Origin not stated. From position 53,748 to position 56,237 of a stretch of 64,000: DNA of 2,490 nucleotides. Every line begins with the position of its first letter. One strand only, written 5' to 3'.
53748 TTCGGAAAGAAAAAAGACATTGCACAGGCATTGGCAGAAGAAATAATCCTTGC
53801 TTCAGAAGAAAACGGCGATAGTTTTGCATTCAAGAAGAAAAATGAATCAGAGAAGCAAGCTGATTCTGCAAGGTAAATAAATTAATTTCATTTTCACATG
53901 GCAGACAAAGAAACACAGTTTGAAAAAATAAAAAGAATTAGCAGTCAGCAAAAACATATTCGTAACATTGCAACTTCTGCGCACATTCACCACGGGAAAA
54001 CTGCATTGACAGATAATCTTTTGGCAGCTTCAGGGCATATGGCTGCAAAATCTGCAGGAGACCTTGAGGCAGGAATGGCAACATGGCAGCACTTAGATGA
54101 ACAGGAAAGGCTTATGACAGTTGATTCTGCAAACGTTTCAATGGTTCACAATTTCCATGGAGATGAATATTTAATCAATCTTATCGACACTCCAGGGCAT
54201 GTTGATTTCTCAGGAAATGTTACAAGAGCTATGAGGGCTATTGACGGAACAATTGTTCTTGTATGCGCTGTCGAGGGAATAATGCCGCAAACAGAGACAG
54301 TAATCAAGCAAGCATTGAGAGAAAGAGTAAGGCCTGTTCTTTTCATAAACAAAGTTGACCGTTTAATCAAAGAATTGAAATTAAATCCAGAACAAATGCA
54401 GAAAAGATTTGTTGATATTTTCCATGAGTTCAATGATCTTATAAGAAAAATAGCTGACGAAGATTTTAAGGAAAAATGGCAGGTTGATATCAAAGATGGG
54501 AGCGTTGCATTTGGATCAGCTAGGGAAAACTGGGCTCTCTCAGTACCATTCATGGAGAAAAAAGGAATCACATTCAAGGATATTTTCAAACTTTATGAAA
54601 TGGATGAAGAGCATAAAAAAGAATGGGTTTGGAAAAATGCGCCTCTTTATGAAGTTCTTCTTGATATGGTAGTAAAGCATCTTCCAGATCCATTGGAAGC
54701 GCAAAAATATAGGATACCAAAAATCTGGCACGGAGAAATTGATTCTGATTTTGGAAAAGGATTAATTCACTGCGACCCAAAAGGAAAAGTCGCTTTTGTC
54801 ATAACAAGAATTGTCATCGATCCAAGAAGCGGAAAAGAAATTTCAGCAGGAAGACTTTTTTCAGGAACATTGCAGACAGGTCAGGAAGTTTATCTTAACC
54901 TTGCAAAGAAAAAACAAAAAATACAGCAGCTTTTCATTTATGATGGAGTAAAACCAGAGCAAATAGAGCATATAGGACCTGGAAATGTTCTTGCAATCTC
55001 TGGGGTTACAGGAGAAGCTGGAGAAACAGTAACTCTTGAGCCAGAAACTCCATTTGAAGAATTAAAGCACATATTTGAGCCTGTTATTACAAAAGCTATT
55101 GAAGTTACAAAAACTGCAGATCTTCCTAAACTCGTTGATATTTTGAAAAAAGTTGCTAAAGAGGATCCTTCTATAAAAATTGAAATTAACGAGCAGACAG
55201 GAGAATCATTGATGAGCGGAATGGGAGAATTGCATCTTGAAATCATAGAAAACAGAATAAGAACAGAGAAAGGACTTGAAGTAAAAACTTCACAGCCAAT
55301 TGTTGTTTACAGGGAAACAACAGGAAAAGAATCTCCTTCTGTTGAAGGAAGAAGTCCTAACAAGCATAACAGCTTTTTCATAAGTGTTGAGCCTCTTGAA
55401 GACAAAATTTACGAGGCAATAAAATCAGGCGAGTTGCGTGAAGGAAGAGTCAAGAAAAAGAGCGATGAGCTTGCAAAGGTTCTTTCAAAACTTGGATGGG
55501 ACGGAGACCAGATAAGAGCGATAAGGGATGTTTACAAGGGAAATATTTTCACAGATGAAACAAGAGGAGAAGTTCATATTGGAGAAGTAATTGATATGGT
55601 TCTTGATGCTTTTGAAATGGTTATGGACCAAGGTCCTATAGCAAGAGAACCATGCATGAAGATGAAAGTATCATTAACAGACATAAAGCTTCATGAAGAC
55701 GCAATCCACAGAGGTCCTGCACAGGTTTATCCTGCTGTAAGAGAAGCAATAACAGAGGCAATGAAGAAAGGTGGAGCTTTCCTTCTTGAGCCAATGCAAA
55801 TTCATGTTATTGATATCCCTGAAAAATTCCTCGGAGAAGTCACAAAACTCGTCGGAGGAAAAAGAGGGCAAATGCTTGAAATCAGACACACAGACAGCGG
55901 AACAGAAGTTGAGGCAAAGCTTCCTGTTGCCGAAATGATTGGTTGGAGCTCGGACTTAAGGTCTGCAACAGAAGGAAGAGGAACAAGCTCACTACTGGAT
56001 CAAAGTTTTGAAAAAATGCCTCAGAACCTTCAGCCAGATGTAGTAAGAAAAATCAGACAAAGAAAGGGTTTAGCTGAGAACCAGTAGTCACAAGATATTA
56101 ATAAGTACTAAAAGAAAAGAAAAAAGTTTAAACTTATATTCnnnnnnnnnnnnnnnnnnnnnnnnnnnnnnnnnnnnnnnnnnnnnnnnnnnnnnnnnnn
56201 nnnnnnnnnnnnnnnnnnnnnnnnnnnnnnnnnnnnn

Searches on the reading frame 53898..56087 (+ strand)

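Call 31: search_protein_families(library=pfam, proteins=[window:53898-56087:+], max_evalue=0.00001)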
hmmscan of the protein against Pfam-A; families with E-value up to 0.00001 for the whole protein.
window:53898-56087:+ (729 aa): 6 families
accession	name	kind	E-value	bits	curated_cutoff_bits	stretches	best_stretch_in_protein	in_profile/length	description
PF00009.33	GTP_EFTU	-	4.4e-50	170.3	26.5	1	19-263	1-187/188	Elongation factor Tu GTP binding domain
PF14492.12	EFG_III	-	8.3e-23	80.7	27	1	394-465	3-74/75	Elongation Factor G, domain III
PF03764.24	EFG_IV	-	1.5e-21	76.8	24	1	518-625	9-120/121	Elongation factor G, domain IV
PF00679.30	EFG_C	-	2.4e-19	69.6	27.9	1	629-713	2-87/89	Elongation factor G C-terminus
PF03144.31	GTP_EFTU_D2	-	1.8e-07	31.9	30.3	1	317-379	5-73/73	Elongation factor Tu domain 2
PF22042.2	EF-G_D2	-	1.1e-06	29.1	27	1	302-379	6-82/84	Elongation factor G domain 2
